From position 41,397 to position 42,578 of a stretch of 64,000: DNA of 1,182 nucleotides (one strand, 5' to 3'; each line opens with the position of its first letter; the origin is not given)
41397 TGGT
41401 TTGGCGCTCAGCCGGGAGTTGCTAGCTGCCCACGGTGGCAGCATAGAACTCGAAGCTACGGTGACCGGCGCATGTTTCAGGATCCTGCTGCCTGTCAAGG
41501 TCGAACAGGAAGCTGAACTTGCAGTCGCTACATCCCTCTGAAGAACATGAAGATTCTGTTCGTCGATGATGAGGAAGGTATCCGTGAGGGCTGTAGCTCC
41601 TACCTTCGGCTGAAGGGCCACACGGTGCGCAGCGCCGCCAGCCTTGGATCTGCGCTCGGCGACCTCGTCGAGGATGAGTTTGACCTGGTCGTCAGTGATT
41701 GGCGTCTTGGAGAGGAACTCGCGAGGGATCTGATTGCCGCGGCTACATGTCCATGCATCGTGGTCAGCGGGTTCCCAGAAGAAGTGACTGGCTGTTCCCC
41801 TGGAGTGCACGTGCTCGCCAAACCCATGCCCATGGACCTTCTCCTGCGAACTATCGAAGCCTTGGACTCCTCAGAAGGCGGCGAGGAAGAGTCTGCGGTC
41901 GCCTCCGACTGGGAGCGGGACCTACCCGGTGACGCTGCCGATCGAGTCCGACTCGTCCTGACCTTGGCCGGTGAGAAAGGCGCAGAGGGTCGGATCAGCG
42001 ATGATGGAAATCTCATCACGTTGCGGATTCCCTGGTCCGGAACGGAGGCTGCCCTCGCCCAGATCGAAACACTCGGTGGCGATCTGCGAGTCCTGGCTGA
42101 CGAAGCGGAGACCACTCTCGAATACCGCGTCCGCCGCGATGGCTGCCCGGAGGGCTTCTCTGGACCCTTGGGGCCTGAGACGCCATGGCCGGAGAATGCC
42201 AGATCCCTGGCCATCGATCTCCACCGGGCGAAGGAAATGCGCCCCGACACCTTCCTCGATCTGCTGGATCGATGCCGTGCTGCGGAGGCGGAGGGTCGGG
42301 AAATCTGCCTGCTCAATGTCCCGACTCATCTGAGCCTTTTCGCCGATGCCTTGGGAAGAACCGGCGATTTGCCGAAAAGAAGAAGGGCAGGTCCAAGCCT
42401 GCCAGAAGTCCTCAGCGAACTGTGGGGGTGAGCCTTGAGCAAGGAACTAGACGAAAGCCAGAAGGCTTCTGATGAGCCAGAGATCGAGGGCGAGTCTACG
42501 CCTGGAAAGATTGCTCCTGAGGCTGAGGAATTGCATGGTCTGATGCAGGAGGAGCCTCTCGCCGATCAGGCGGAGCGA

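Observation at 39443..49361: Nine-gene, tightly coupled regulatory/envelope operon divergent from the flagellin genes, containing two sigma-54 activator response regulators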

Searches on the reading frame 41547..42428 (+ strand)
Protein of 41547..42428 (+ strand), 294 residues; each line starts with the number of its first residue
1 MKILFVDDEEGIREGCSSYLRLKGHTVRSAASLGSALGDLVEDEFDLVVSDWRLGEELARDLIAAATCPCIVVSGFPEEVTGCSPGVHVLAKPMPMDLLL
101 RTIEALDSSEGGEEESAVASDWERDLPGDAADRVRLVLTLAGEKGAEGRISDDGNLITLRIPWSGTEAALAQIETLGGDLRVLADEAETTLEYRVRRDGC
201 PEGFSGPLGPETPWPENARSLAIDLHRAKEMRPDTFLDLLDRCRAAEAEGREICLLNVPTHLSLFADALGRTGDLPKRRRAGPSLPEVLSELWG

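Call 4: search_protein_families(library=pfam, proteins=[window:41547-42428:+], max_evalue=0.01)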
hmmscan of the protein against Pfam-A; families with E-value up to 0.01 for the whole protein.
window:41547-42428:+ (294 aa): 1 family
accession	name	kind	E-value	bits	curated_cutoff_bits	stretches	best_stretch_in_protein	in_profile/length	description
PF00072.30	Response_reg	-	1.4e-07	32.1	30.2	1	3-78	1-81/111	Response regulator receiver domain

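Call 20: search_protein_families(library=ncbifam, proteins=[window:41547-42428:+], max_evalue=0.01)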
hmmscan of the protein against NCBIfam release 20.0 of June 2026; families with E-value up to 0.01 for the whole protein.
window:41547-42428:+ (294 aa): 18 families
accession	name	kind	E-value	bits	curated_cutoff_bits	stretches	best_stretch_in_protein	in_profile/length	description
NF011695.0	PRK15115.1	equivalog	6.8e-05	21.8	763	1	2-113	8-129/445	two-component system response regulator GlrR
NF053512.1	nitric_RR_NosR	exception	8.4e-05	21.8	400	1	3-55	1-53/422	response regulator c-di-GMP phosphodiesterase, NosR family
NF051870.1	NAssimRespRegNtrX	equivalog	0.00013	21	600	1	2-58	3-60/452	nitrogen assimilation response regulator NtrX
NF006900.1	PRK09390.1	equivalog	0.00021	20.9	255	1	3-124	7-138/203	response regulator FixJ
NF045717.1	DVU0259_DivK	exception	0.00025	21.2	160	1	2-104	4-113/117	DVU0259 family response regulator domain-containing protein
TIGR02154.1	PhoB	equivalog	0.00033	20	296.2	1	2-56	4-58/226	phosphate regulon transcriptional regulator PhoB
NF046020.1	HisKinCckABruc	equivalog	0.00052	18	1000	1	2-56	751-807/868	cell cycle histidine kinase CckA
NF011874.0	PRK15347.1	equivalog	0.0007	17.7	852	1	1-54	691-744/921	two component system sensor kinase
NF041733.1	resp_reg_CseB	equivalog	0.00081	18.8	350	1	2-76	2-80/228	two-component system response regulator CseB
NF046022.1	RespRegCpdRBruc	equivalog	0.00083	19.3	180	1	2-104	3-114/120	cell cycle two-component system response regulator CpdR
NF046026.1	HisKinCckACaul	equivalog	0.0013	17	1000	1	2-52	560-612/678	cell cycle histidine kinase CckA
NF008034.0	PRK10766.1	equivalog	0.0024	17.4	275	1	2-79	4-85/231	two-component system response regulator TorR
NF008469.0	PRK11361.1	equivalog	0.0027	16.5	714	1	2-56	6-60/461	acetoacetate metabolism transcriptional regulator AtoC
NF008296.0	PRK11083.1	equivalog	0.003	17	273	1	2-80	5-87/228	two-component system response regulator CreB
NF007005.1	PRK09468.1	equivalog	0.005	16.3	331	1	2-57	5-60/237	osmolarity response regulator transcription factor OmpR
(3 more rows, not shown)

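Call 24: find_homologous_proteins(query=window:41547-42428:+, max_evalue=0.001)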
Query window:41547-42428:+ (294 aa): 25 proteins with E <= 0.001 among 8000 candidates.
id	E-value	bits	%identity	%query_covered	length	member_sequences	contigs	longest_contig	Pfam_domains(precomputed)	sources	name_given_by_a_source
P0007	9.3e-191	650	100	100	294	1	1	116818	PF00072.31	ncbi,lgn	-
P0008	1.5e-137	476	74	100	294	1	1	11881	PF00072.31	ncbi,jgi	ncbi:MAG: response regulator [Planctomycetota bacterium]|jgi:CheY-like chemotaxis protein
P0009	6.7e-106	372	58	100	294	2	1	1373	PF00072.31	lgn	-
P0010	1.7e-71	259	46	100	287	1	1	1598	PF00072.31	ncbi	-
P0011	2.3e-69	252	45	100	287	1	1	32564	PF00072.31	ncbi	-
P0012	3.5e-57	212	43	100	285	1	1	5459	PF00072.31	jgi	jgi:CheY-like chemotaxis protein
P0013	8.7e-57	211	44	100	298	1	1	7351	PF00072.31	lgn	-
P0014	1.8e-54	203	42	100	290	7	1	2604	PF00072.31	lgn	-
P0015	2.5e-54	202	45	100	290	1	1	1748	PF00072.31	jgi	jgi:CheY-like chemotaxis protein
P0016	3.5e-54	202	42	100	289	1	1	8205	PF00072.31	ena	-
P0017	1.6e-52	197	40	100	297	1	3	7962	PF00072.31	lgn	-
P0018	6.5e-52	195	39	100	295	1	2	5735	PF00072.31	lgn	-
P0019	9.4e-51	191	38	100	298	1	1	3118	PF00072.31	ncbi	-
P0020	4.4e-50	189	39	100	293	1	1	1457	PF00072.31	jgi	jgi:CheY-like chemotaxis protein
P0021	5.1e-49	185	40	100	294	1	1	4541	PF00072.31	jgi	jgi:CheY-like chemotaxis protein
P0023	1.3e-48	184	41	100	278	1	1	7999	PF00072.31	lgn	-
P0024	3.5e-46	176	42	100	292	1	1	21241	PF00072.31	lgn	-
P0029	2.1e-30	124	36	100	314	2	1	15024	PF00072.31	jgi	jgi:CheY-like chemotaxis protein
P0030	7.1e-28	116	33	100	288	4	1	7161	PF00072.31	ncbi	ncbi:MAG: response regulator [Planctomycetota bacterium]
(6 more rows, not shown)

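Call 25: find_encoding_contigs(protein=P0011, flank=10000, max_places=2)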
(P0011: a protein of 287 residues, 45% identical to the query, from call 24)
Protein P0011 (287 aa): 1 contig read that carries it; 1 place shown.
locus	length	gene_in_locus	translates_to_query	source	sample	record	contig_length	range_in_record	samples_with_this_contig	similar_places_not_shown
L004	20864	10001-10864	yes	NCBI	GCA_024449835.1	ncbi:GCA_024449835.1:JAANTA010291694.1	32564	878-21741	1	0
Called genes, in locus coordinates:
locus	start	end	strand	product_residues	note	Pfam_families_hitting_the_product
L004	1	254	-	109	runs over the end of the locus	-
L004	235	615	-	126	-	PF02561:FliS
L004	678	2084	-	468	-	PF02465:FliD_N, PF07195:FliD_C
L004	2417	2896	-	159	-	PF03646:FlaG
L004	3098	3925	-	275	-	PF00669:Flagellin_N, PF00700:Flagellin_C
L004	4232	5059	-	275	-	PF00669:Flagellin_N, PF00700:Flagellin_C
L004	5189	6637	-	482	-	PF02113:Peptidase_S13, PF13354:Beta-lactamase2 (faint)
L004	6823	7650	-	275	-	PF00669:Flagellin_N, PF00700:Flagellin_C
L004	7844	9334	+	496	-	PF00072:Response_reg, PF00158:Sigma54_activat, PF01078:Mg_chelatase (faint), PF14532:Sigma54_activ_2, PF00004:AAA (weak), PF07728:AAA_5, PF25601:AAA_lid_14, PF02954:HTH_8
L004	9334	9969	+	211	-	PF00512:HisKA, PF02518:HATPase_c, PF13589:HATPase_c_3 (weak)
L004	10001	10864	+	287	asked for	PF00072:Response_reg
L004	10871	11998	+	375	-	-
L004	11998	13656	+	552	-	PF12895:ANAPC3 (faint), PF07719:TPR_2 (faint)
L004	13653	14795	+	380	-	-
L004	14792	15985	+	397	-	PF00512:HisKA, PF02518:HATPase_c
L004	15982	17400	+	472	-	PF00072:Response_reg, PF00158:Sigma54_activat, PF14532:Sigma54_activ_2, PF07728:AAA_5 (weak), PF25601:AAA_lid_14, PF02954:HTH_8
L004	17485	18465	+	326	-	PF00149:Metallophos, PF12850:Metallophos_2 (weak)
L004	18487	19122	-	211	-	-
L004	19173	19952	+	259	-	PF00246:Peptidase_M14, PF10994:DUF2817 (weak), PF24827:AstE_AspA_cat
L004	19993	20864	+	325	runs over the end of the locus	PF00528:BPD_transp_1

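Call 26: find_encoding_contigs(protein=P0024, flank=10000, max_places=2)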
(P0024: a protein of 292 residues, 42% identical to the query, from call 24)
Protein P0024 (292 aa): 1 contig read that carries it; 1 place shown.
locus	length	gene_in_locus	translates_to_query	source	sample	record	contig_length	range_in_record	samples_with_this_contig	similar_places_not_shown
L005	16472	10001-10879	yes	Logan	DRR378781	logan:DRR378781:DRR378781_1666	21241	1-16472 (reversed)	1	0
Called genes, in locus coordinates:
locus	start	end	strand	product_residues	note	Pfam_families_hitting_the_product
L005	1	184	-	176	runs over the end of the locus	PF04542:Sigma70_r2, PF08281:Sigma70_r4_2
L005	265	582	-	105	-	-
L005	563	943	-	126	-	PF02561:FliS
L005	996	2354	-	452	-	PF02465:FliD_N, PF07196:Flagellin_IN (weak), PF07195:FliD_C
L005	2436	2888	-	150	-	PF03646:FlaG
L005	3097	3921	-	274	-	PF00669:Flagellin_N, PF00700:Flagellin_C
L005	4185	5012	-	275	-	PF00669:Flagellin_N, PF00700:Flagellin_C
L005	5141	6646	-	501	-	PF02113:Peptidase_S13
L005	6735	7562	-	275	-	PF00669:Flagellin_N, PF00700:Flagellin_C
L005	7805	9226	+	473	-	PF00072:Response_reg, PF13191:AAA_16 (weak), PF00158:Sigma54_activat, PF14532:Sigma54_activ_2, PF00004:AAA (weak), PF07728:AAA_5, PF25601:AAA_lid_14, PF02954:HTH_8, +1 more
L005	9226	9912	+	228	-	PF00512:HisKA (weak), PF02518:HATPase_c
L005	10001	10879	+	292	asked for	PF00072:Response_reg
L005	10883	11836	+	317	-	-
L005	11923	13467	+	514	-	PF07719:TPR_2 (faint), PF13174:TPR_6 (faint), PF13428:TPR_14 (faint), PF13432:TPR_16 (faint), PF14559:TPR_19 (faint)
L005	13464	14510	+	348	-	-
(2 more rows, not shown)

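Call 27: find_encoding_contigs(protein=P0029, flank=10000, max_places=2)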
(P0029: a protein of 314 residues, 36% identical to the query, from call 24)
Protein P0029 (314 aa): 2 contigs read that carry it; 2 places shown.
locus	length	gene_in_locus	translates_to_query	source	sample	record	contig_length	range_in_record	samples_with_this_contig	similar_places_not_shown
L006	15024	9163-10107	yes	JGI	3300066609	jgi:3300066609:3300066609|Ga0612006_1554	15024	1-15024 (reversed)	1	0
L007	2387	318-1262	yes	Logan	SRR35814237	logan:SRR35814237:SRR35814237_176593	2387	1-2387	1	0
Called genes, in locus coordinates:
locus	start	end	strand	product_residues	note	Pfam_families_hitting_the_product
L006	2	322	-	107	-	?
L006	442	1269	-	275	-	PF00669:Flagellin_N, PF00700:Flagellin_C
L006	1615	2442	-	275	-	PF00669:Flagellin_N, PF00700:Flagellin_C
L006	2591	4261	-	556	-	PF02113:Peptidase_S13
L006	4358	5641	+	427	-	-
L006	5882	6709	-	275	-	PF00669:Flagellin_N, PF00700:Flagellin_C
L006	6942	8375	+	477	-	PF00072:Response_reg, PF13191:AAA_16 (faint), PF00158:Sigma54_activat, PF14532:Sigma54_activ_2, PF00004:AAA (weak), PF07728:AAA_5, PF25601:AAA_lid_14, PF02954:HTH_8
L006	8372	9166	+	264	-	PF00512:HisKA (weak), PF02518:HATPase_c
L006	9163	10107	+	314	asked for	PF00072:Response_reg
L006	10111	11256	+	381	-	-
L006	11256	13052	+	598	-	PF13432:TPR_16 (faint), PF12895:ANAPC3 (faint), PF14559:TPR_19 (faint)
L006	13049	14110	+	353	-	-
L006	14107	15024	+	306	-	?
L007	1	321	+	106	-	?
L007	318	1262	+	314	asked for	PF00072:Response_reg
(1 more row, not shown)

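Call 28: find_encoding_contigs(protein=P0030, flank=10000, max_places=2)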
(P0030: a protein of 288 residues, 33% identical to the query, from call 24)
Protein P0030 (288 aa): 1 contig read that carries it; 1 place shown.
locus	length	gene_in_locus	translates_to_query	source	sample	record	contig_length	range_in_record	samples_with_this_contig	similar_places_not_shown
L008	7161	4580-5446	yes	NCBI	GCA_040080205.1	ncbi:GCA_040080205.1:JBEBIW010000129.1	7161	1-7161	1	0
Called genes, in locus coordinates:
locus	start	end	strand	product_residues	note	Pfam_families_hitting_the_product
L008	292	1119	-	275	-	PF00669:Flagellin_N, PF00700:Flagellin_C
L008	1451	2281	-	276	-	PF00669:Flagellin_N, PF00700:Flagellin_C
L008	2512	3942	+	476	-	PF00072:Response_reg, PF01078:Mg_chelatase (faint), PF00158:Sigma54_activat, PF13191:AAA_16 (weak), PF14532:Sigma54_activ_2, PF07728:AAA_5, PF25601:AAA_lid_14, PF02954:HTH_8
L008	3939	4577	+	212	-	PF00512:HisKA, PF02518:HATPase_c, PF13589:HATPase_c_3 (weak)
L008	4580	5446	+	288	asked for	PF00072:Response_reg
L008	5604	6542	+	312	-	-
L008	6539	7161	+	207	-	?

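Call 39: search_solved_structures(query=A3, max_evalue=1, show_alignments=0)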
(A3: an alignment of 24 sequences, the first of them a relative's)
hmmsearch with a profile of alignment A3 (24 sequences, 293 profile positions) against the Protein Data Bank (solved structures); distinct sequences matched with E-value up to 1: 228 (the best 60 are shown).
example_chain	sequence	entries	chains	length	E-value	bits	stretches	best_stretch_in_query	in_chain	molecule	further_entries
1zy2_A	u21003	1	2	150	1.1e-12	51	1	1-119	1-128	transcriptional regulator NtrC1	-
1ny5_A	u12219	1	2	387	1.4e-11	47.4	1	1-117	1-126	transcriptional regulator (NtrC family)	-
4l4u_A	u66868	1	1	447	1.8e-11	47.1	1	1-117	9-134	Transcriptional regulator (NtrC family)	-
7w9h_A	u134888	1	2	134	2.7e-11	46.4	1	2-107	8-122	Response regulator protein FleR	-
6tne_A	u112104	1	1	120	3e-11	46.3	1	2-106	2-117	Histidine kinase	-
6swl_A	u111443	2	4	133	3.6e-11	46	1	3-114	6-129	Two-component response regulator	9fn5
1zes_A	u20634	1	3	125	4.6e-11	45.7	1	2-108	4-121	Phosphate regulon transcriptional regulatory protein phoB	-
1b00_A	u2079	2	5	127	4.6e-11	45.7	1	2-108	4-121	PHOSPHATE REGULON TRANSCRIPTIONAL REGULATORY PROTEIN PHOB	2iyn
3dzd_A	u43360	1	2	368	5.8e-11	45.3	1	2-120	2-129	Transcriptional regulator (NtrC family)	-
1zit_A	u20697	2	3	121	7.3e-11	45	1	2-107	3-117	transcriptional regulator (NtrC family)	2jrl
3crn_A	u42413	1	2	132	7.6e-11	45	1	2-116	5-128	Response regulator receiver domain protein, CheY-like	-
4kfc_A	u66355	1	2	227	1.8e-10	43.7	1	2-135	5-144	KDP operon transcriptional regulatory protein KdpE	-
4kny_A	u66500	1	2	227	1.8e-10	43.7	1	2-135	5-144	KDP operon transcriptional regulatory protein KdpE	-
1yio_A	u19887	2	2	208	2e-10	43.6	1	3-138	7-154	response regulatory protein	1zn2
6lgq_D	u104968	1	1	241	2.1e-10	43.5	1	2-135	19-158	DNA-binding response regulator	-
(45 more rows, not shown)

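Call 40: predict_structure(alignment_id=A3)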
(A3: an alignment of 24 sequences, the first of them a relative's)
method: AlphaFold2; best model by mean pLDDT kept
length: 294 residues; sequences in the alignment: 24
mean_pLDDT: 88.6   pTM: 0.60
mean pLDDT of the five models: 88.6, 87.6, 87.4, 87.0, 86.4
residues with pLDDT >= 90: 201; 70-90: 68; 50-70: 18; < 50: 7
segments of 3 or more residues with pLDDT < 50: 111-115
pLDDT, mean of each block of 10 residues (from residue 1): 97 91 93 98 97 96 95 95 87 89 79 50 82 94 91 87 93 92 89 92 90 92 87 95 95 93 94 86 68 49
secondary structure, 60 per line:
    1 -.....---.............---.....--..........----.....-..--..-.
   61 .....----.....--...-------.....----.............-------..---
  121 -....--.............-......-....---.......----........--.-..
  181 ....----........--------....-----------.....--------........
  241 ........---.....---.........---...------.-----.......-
elements in order: E2-6 H10-22 E26-30 H33-42 E47-51 H60-65 E70-74 E87-91 H96-108 H122-125 H128-140 H142-147 E149-152 E156-162 H167-174 E179-184 E189-196 E205-208 E220-224 H233-248 E252-256 H260-268 H287-293

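Call 78: find_encoding_contigs(protein=P0016, flank=10000, max_places=2)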
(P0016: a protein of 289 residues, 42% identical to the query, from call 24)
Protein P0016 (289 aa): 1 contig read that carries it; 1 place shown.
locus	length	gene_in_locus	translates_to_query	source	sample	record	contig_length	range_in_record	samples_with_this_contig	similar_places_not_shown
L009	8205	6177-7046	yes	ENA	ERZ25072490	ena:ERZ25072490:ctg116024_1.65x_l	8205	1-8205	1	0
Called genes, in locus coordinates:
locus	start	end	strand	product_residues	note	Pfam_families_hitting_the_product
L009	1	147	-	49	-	?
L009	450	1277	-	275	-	PF00669:Flagellin_N, PF00700:Flagellin_C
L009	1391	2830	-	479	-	PF02113:Peptidase_S13, PF13354:Beta-lactamase2 (faint)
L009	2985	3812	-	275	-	PF00669:Flagellin_N, PF00700:Flagellin_C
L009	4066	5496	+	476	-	PF00072:Response_reg, PF00158:Sigma54_activat, PF13191:AAA_16 (weak), PF14532:Sigma54_activ_2, PF00004:AAA (weak), PF07728:AAA_5 (weak), PF25601:AAA_lid_14, PF02954:HTH_8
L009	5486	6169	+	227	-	PF00512:HisKA, PF02518:HATPase_c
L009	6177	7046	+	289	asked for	PF00072:Response_reg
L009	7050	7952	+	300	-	-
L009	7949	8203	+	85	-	?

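Call 79: find_encoding_contigs(protein=P0023, flank=10000, max_places=2)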
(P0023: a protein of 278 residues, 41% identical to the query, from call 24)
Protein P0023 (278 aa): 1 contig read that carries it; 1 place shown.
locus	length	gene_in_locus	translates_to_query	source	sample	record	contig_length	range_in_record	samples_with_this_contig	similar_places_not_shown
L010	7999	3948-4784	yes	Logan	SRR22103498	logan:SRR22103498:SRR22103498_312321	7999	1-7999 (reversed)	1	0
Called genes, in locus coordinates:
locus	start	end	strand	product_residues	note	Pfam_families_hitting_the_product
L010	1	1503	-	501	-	?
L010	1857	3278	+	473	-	PF00072:Response_reg, PF13191:AAA_16 (faint), PF00158:Sigma54_activat, PF14532:Sigma54_activ_2, PF00004:AAA (faint), PF07728:AAA_5, PF25601:AAA_lid_14, PF02954:HTH_8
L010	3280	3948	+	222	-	PF00512:HisKA, PF02518:HATPase_c, PF13589:HATPase_c_3 (weak)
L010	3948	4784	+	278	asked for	PF00072:Response_reg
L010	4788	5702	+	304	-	-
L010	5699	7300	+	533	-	PF13432:TPR_16 (faint), PF07719:TPR_2 (faint), PF13174:TPR_6 (faint), PF14559:TPR_19 (faint)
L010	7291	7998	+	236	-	?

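Call 80: search_protein_families(library=pfam, proteins=[L010:1-1503:-, L004:18487-19122:-], max_evalue=1)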
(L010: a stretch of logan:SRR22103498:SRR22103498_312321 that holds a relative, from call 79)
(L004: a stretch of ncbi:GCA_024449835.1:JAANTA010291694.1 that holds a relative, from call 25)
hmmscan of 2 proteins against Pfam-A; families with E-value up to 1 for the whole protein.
L010:1-1503:- (501 aa): 3 families
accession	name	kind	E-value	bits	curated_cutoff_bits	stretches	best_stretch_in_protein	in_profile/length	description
PF03924.19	CHASE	-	5e-27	95.3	25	1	65-239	2-173/189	CHASE domain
PF00512.31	HisKA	-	3.4e-22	78.7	26.9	1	370-435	1-66/66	His Kinase A (phospho-acceptor) domain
PF02518.31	HATPase_c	-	0.051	14.5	26.4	1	482-501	1-20/111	Histidine kinase-, DNA gyrase B-, and HSP90-like ATPase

L004:18487-19122:- (211 aa): 1 family
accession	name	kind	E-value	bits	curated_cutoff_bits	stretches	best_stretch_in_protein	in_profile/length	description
PF14149.11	YhfH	-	0.063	13.6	27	1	22-34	10-22/37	YhfH-like protein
